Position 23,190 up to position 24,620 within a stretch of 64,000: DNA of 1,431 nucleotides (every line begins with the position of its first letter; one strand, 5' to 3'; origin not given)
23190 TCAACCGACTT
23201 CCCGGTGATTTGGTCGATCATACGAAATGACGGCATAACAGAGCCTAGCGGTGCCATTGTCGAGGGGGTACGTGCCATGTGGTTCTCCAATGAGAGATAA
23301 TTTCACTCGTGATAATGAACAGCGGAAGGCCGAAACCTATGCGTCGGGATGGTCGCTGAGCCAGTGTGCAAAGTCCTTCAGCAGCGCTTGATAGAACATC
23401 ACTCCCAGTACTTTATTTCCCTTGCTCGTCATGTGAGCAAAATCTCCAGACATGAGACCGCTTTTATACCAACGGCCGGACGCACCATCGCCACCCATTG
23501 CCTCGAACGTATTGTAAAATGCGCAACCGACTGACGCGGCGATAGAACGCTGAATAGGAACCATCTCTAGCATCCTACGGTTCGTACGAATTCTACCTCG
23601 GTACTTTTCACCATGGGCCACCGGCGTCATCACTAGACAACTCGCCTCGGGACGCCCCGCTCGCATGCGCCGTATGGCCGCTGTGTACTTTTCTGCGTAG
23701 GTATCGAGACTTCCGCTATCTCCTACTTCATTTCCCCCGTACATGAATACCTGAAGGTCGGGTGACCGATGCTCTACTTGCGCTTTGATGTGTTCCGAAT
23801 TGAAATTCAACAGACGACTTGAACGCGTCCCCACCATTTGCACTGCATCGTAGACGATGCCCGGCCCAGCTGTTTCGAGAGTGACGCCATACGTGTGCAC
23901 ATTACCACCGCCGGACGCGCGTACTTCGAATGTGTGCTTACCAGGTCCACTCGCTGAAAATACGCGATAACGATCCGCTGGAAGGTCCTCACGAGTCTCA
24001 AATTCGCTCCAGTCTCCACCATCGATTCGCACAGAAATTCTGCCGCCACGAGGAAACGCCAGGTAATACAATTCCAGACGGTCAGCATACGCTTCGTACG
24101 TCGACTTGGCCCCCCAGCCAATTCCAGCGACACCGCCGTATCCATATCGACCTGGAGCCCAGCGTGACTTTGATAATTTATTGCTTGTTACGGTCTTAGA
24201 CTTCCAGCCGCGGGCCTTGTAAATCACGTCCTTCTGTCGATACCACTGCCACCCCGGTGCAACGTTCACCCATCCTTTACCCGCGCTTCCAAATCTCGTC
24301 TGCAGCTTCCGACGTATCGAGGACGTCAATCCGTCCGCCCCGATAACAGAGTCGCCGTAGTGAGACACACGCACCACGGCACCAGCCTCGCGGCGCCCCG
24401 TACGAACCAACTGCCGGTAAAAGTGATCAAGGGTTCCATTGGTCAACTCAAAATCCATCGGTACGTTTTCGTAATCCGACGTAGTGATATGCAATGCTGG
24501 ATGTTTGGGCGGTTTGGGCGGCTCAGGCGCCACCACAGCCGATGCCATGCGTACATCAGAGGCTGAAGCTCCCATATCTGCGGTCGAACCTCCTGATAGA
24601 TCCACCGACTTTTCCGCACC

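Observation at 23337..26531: MBOAT (AlgI/DltB-like) + membrane-anchored SGNH hydrolase pair: candidate polysaccharide or peptidoglycan O-acylation module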

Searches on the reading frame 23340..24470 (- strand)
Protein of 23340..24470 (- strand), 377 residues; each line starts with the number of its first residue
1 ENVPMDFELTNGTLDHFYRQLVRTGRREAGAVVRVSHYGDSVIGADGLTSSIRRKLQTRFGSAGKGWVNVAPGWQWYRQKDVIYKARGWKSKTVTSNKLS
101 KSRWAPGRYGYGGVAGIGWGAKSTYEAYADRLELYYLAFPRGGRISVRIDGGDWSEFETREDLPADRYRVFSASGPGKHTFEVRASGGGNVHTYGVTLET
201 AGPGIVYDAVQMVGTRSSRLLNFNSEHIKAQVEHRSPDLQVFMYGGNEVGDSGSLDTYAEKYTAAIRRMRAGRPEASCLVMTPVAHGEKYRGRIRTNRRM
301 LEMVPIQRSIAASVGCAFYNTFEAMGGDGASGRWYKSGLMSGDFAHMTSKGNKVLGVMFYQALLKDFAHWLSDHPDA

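Call 28: find_related_loci(query=A2, collection=genome_contigs, flank=6000)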
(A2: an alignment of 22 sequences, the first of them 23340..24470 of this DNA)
Query A2 (377 aa) in genome_contigs; peptide patterns used: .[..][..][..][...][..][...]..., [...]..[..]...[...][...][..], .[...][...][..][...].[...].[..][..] (x = any residue, [..] = any of these).
599 stretches matched a pattern (row limit reached: there are more); 555 encode a relative of the query (tblastn E <= 1e-3); the best 80 are kept; 80 distinct loci.
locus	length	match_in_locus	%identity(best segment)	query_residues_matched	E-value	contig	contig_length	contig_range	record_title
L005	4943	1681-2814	58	1-372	1e-145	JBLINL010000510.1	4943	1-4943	MAG: Myxococcota bacterium isolate 3300053785_223 Ga0535658_0057010, whole genome shotgun sequence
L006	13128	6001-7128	56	6-375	6e-135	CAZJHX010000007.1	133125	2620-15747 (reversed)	MAG TPA_asm: uncultured Myxococcales bacterium isolate binchicken_co141_27 genome assembly, contig: NODE_313_length_1331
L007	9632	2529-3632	55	12-375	2e-130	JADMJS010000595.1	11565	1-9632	MAG: Myxococcales bacterium isolate MAG_44 NODE_5408_length_11565_cov_11.643614, whole genome shotgun sequence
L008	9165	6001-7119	55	6-375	1e-130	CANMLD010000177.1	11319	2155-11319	MAG: Proteobacteria bacterium isolate ZH-15may19-174 genome assembly, contig: ZH-15May19-c16416, whole genome shotgun se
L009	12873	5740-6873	52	1-375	1e-129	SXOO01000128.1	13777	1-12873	MAG: Proteobacteria bacterium isolate F1-120-MAGs227 F1-120__c374392, whole genome shotgun sequence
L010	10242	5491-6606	43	3-368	7e-97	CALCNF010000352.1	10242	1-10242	MAG TPA_asm: uncultured proteobacterium isolate ERR599101_bin.47_CONCOCT_v1.1_MAG genome assembly, contig: ERZ841449.448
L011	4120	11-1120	43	7-370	2e-95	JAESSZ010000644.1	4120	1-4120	MAG: Nannocystaceae bacterium isolate NORP301 CoAssembly_2348421, whole genome shotgun sequence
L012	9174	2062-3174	45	14-375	4e-94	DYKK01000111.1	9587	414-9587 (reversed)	MAG TPA_asm: Anaeromyxobacter dehalogenans isolate SulCav_AS07-7_70_20 SulCav_AS07_7_6903_length_9587_cov_11_674990, who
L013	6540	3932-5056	40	1-371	1e-92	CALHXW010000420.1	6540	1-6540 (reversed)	MAG: uncultured bacterium isolate R4_Bin_Bin_91_sub_1 genome assembly, contig: c_000003522977, whole genome shotgun sequ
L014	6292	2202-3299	44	14-372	2e-92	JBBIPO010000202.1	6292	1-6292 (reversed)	MAG: Deltaproteobacteria bacterium isolate TCF170221_bin_304 NODE_11554_length_6292_cov_6.995350, whole genome shotgun s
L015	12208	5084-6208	41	7-375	2e-91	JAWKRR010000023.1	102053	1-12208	MAG: Myxococcota bacterium isolate BC1.85 BC1.85.fa-23, whole genome shotgun sequence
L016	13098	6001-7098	44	14-371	1e-87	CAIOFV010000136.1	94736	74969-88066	MAG: uncultured Myxococcales bacterium isolate MJ-time_bin-5834 genome assembly, contig: bin-5834:136/173, whole genome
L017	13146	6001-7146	42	1-376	3e-88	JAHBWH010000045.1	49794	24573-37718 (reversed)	MAG: Myxococcales bacterium isolate ACE_MYX12 MYX12_45, whole genome shotgun sequence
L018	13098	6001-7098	44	14-371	2e-87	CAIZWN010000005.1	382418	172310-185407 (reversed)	MAG: uncultured Myxococcales bacterium isolate Loc080925-8-8m_bin-466 genome assembly, contig: bin-466:05/84, whole geno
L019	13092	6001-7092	42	17-373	3e-87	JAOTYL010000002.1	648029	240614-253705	MAG: Myxococcales bacterium isolate 21_Jan_SF_Bin46 21_Jan_SF_Bin46_scaffold_2_c1, whole genome shotgun sequence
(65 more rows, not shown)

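Call 30: predict_structure(alignment_id=A1)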
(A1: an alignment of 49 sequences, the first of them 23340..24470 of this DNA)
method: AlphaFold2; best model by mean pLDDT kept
length: 377 residues; sequences in the alignment: 49
mean_pLDDT: 96.9   pTM: 0.94
mean pLDDT of the five models: 96.9, 96.1, 96.0, 95.8, 95.0
residues with pLDDT >= 90: 371; 70-90: 3; 50-70: 2; < 50: 1
segments of 3 or more residues with pLDDT < 50: none
pLDDT, mean of each block of 10 residues (from residue 1): 80 97 97 98 95 98 98 94 98 96 95 97 98 98 98 98 98 97 97 98 96 95 98 98 97 97 98 98 97 97 98 98 97 98 97 97 97 96
secondary structure, 60 per line:
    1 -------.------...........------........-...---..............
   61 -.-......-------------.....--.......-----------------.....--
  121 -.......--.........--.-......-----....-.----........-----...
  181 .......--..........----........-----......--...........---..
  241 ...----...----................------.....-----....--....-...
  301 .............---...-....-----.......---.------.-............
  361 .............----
elements in order: H15-25 E32-39 H47-60 E64-69 E83-87 E90-93 E114-118 E122-128 E131-139 E144-149 E155-158 E165-172 E178-187 E190-199 E204-211 H217-222 H225-235 E239-243 H255-270 E277-281 E287-290 E293-296 H298-313 E317-319 H321-324 H330-336 H349-373

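Call 36: fold_search(model_id=the predicted structure, library=pdb)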
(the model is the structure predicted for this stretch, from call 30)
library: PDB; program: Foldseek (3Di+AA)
matches with E <= 10: 1498; with E <= 0.001: 184
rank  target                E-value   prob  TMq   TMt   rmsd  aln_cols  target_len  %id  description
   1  4k3u_B                7.5e-27  1.00  0.75  0.81   4.4       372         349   19  Peptidoglycan O-acetylesterase in action, 30 min (released 2014-09-03)
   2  4k3u_A                9.0e-27  1.00  0.80  0.86   3.6       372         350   20  Peptidoglycan O-acetylesterase in action, 30 min (released 2014-09-03)
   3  8gkd_C                7.0e-26  1.00  0.75  0.79   3.9       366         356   14  Crystal structure of the peptidoglycan O-acetylesterase Ape1 (amino acids 41-392) from Campylobacter jejuni (released 2024-03-20)
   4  8gld_A                1.2e-25  1.00  0.75  0.77   3.9       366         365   16  Crystal structure of the peptidoglycan O-acetylesterase Ape1 (amino acids 22-392) from Campylobacter jejuni (released 2024-03-27)
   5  8gkd_A                5.9e-25  1.00  0.75  0.80   3.8       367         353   16  Crystal structure of the peptidoglycan O-acetylesterase Ape1 (amino acids 41-392) from Campylobacter jejuni (released 2024-03-20)
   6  2waa                  1.1e-10  1.00  0.32  0.36  12.7       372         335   12  Structure of a family two carbohydrate esterase from Cellvibrio japonicus (released 2009-03-24)
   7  3skv_B                6.0e-09  1.00  0.35  0.38  12.0       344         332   12  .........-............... SsfX3 from a Tetracycline Biosynthetic Pathway (released 2011-10-05)
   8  3skv_A                8.6e-09  1.00  0.34  0.36  12.4       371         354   11  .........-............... SsfX3 from a Tetracycline Biosynthetic Pathway (released 2011-10-05)
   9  2wao_A                9.1e-09  1.00  0.27  0.31  12.7       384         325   11  Structure of a family two carbohydrate esterase from Clostridium thermocellum in complex with cellohexaose (released 2009-10-06)
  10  4xvh                  1.2e-08  1.00  0.31  0.35  12.0       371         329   12  Crystal structure of a Corynascus thermopiles (Myceliophthora fergusii) carbohydrate esterase family 2 (CE2) enzyme plus (released 2015-02-11)
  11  2o14                  4.7e-08  1.00  0.33  0.35  13.2       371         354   12  X-Ray Crystal Structure of Protein YXIM_BACsu from Bacillus subtilis. Northeast Structural Genomics Consortium Target SR (released 2006-12-12)
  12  2wab_A                4.7e-08  1.00  0.29  0.33  11.3       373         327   11  Structure of an active site mutant of a family two carbohydrate esterase from Clostridium thermocellum in complex with (released 2009-03-24)
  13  3u37_B                4.7e-07  1.00  0.26  0.26  13.3       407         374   10  An Acetyl Xylan Esterase (Est2A) from the Rumen Bacterium Butyrivibrio proteoclasticus. (released 2013-02-13)
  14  4dev_D                7.6e-07  1.00  0.25  0.25  13.1       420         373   11  An Acetyl Xylan Esterase (Est2A) from the Rumen Bacterium Butyrivibrio proteoclasticus. (released 2013-02-13)
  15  3zm8_A                1.9e-06  1.00  0.20  0.17  21.7       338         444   12  Crystal structure of Podospora anserina GH26-CBM35 beta-(1,4)- mannanase (released 2013-04-17)
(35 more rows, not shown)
